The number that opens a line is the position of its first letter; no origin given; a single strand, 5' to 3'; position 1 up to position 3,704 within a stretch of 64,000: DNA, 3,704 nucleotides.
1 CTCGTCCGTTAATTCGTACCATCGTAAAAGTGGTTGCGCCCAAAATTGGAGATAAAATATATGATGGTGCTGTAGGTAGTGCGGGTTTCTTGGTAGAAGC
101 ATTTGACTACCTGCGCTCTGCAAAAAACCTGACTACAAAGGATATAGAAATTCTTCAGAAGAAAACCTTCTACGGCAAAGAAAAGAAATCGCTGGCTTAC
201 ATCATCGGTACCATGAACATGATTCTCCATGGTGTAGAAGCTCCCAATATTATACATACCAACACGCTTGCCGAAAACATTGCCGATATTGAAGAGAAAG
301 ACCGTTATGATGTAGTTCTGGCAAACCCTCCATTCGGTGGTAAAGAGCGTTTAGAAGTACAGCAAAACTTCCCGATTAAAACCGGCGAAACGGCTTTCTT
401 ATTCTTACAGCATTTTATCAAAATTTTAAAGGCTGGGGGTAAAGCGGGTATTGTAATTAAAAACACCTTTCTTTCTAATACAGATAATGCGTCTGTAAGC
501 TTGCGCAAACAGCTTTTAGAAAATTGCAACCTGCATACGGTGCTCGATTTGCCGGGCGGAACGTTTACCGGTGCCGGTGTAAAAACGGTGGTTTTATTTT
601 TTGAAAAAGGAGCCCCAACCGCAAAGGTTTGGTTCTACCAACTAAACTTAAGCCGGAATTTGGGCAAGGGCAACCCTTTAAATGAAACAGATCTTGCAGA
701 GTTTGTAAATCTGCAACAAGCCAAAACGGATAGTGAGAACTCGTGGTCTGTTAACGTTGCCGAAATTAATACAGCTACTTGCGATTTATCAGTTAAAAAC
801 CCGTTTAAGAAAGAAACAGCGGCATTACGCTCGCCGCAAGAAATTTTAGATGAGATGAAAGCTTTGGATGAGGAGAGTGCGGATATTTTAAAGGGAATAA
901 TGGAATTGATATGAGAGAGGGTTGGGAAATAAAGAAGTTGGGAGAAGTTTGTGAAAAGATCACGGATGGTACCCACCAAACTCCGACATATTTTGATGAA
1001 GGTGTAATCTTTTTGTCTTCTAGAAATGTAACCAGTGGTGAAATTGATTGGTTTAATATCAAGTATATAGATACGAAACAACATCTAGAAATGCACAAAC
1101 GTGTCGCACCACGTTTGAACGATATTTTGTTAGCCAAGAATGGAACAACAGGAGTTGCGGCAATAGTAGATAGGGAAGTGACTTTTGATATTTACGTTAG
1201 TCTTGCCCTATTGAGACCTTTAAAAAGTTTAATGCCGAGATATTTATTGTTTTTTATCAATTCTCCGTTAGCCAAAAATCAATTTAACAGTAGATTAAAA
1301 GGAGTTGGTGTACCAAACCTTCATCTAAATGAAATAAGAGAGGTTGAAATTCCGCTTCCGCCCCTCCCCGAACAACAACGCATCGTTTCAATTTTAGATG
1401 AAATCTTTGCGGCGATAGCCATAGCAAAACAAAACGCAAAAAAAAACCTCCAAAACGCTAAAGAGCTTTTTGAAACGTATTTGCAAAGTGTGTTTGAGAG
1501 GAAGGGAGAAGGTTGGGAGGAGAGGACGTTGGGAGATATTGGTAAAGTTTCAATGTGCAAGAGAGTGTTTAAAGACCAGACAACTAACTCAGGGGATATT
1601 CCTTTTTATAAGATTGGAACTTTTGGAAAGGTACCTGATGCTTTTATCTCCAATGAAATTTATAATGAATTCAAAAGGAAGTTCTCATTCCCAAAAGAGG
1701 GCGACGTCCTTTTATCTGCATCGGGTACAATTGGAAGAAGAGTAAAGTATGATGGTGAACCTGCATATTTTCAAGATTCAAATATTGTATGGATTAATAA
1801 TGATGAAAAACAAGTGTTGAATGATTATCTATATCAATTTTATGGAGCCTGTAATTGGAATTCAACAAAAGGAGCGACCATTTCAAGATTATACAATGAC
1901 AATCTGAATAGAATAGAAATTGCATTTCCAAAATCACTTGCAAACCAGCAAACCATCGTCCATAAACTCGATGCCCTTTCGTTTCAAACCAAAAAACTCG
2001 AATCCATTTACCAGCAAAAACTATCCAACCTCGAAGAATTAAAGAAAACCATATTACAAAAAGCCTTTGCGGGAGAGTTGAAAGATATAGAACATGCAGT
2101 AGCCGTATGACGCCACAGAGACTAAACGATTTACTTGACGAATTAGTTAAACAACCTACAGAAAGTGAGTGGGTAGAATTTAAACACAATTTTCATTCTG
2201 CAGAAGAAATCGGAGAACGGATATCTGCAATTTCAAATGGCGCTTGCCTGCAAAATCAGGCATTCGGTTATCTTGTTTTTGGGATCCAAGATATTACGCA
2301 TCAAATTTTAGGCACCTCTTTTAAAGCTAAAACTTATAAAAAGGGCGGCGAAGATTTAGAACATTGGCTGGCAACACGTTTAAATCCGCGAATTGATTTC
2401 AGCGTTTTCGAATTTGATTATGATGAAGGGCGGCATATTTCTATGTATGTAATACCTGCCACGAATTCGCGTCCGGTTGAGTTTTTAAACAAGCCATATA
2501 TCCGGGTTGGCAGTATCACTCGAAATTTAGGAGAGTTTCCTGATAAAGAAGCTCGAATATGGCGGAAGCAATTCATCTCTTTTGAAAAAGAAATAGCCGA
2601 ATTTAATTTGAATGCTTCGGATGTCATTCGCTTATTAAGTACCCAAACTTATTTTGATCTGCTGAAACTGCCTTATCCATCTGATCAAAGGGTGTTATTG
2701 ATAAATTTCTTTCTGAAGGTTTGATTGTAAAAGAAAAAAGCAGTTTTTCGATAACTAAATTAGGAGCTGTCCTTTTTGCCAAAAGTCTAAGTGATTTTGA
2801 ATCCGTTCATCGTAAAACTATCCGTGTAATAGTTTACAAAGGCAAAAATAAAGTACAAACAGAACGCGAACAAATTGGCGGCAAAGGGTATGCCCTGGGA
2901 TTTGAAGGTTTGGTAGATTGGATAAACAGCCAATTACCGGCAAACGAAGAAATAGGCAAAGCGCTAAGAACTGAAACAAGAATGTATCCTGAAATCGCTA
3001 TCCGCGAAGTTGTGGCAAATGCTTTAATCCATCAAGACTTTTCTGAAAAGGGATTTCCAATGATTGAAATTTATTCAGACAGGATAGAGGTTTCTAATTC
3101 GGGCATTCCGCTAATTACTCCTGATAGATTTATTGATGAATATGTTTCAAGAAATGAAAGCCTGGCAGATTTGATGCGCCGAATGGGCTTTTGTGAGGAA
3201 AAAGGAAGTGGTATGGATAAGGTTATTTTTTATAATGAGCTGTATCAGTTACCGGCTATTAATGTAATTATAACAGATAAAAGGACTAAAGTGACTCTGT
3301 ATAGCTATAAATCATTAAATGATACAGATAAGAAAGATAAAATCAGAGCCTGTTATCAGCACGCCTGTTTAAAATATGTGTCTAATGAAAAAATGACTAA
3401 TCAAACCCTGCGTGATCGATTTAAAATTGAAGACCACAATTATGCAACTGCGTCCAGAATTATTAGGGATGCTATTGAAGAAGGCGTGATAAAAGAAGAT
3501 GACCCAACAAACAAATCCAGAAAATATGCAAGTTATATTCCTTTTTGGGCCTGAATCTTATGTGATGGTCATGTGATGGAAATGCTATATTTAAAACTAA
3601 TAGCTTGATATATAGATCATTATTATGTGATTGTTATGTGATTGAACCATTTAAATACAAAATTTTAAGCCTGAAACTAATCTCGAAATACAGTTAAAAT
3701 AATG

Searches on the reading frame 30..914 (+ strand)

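Call 3: search_protein_families(library=pfam, proteins=[window:30-914:+], max_evalue=1)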
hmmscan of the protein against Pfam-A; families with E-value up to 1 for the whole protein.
window:30-914:+ (294 aa): 7 families
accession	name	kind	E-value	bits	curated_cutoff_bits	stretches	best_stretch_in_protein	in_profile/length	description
PF02384.22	N6_Mtase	-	6.3e-51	174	20.4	1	2-263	42-307/311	N-6 DNA Methylase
PF07669.17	Eco57I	-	1.1e-13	52.1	25.3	1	79-174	60-165/171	Eco57I restriction-modification methylase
PF20473.4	MmeI_Mtase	-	0.00084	19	27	1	9-68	22-86/259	MmeI, DNA-methyltransferase domain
PF05175.20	MTS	-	0.0057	16.7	23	1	76-143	82-140/170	Methyltransferase small domain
PF13762.11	MNE1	-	0.014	15.9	22.7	0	24-58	101-136/143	Mitochondrial splicing apparatus component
PF01170.24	UPF0020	-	0.073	13.2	22.3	1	8-104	30-133/197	RMKL-like, methyltransferase domain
PF15588.11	Imm10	-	0.17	12.5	28.6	1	86-116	9-39/105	Immunity protein 10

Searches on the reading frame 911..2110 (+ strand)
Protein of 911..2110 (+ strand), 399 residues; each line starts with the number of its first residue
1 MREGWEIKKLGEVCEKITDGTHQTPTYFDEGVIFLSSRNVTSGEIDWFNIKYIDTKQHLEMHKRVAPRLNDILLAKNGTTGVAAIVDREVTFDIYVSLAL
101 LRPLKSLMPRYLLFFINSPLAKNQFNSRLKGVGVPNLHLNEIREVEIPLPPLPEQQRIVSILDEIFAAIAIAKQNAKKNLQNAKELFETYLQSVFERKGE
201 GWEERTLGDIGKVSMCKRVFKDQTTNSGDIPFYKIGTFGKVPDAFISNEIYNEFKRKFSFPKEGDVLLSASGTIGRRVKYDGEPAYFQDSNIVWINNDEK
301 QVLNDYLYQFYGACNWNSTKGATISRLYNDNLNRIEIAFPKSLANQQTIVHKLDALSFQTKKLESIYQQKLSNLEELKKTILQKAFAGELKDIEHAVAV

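Call 3: search_protein_families(library=pfam, proteins=[window:911-2110:+], max_evalue=1)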
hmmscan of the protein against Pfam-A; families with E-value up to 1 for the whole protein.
window:911-2110:+ (399 aa): 2 families
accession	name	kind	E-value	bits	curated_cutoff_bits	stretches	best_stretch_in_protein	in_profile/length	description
PF01420.25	Methylase_S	-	7.3e-48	163.4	22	2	200-363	2-158/168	Type I restriction modification DNA specificity domain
PF22105.2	DUF6943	-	0.036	14.7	27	0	319-383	66-130/131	Family of unknown function (DUF6943)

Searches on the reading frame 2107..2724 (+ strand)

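Call 3: search_protein_families(library=pfam, proteins=[window:2107-2724:+], max_evalue=1)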
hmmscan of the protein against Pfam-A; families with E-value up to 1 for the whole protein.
window:2107-2724:+ (205 aa): 1 family
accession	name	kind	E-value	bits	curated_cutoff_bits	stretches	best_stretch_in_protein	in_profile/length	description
PF04326.19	SLFN_AlbA_2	-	3.6e-17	63.4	25.3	1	19-140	1-116/118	Schlafen, AlbA_2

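Call 4: search_protein_families(library=padloc, proteins=[window:2107-2724:+], max_evalue=1)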
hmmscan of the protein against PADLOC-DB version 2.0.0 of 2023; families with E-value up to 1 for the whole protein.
window:2107-2724:+ (205 aa): 1 family
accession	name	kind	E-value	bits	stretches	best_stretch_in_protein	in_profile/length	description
PDLC05032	PDC-S50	-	5.1e-07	27.1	1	5-131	4-127/387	-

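Call 5: search_protein_families(library=ncbifam, proteins=[window:2107-2724:+], max_evalue=1)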
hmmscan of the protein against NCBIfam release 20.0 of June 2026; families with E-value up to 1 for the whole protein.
window:2107-2724:+ (205 aa): 0 families

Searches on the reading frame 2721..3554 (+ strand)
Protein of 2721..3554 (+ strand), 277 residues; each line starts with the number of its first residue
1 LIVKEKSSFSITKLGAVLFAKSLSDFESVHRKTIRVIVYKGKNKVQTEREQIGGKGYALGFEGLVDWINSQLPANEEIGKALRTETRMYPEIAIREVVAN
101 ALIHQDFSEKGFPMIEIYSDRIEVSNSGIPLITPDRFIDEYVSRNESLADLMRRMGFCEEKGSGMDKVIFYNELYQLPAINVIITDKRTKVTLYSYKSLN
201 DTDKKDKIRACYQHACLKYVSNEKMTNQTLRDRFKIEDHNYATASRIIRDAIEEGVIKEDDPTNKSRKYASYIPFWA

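Call 3: search_protein_families(library=pfam, proteins=[window:2721-3554:+], max_evalue=1)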
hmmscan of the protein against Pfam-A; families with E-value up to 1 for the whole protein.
window:2721-3554:+ (277 aa): 2 families
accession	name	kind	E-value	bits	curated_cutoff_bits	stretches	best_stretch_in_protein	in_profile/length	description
PF13749.12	HATPase_c_4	-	1.1e-15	57.8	26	1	113-193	4-89/89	Putative ATP-dependent DNA helicase recG C-terminal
PF19148.5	DUF5830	-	0.088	13.2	26.8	1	217-272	9-63/114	Family of unknown function (DUF5830)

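Call 4: search_protein_families(library=padloc, proteins=[window:2721-3554:+], max_evalue=1)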
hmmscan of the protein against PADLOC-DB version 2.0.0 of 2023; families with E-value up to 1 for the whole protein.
window:2721-3554:+ (277 aa): 3 families
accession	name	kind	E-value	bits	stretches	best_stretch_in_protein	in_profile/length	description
PDLC02402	Aga_SIR2-PNTD1-PNTD2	-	9e-10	35.3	1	3-128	363-481/876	Class I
PDLC02418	Aga_SIR2-Kinase-PNTD1-PNTD2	-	4.6e-05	19.8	1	85-128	316-359/756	Class I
PDLC02394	pAgo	-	0.00011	18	1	85-197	311-438/1121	-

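Call 5: search_protein_families(library=ncbifam, proteins=[window:2721-3554:+], max_evalue=1)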
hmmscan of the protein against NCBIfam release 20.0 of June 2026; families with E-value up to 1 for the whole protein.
window:2721-3554:+ (277 aa): 1 family
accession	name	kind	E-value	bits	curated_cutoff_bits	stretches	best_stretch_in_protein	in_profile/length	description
NF003381.0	PRK04460.1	equivalog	0.7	10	105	0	236-260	23-47/139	nickel-responsive transcriptional regulator NikR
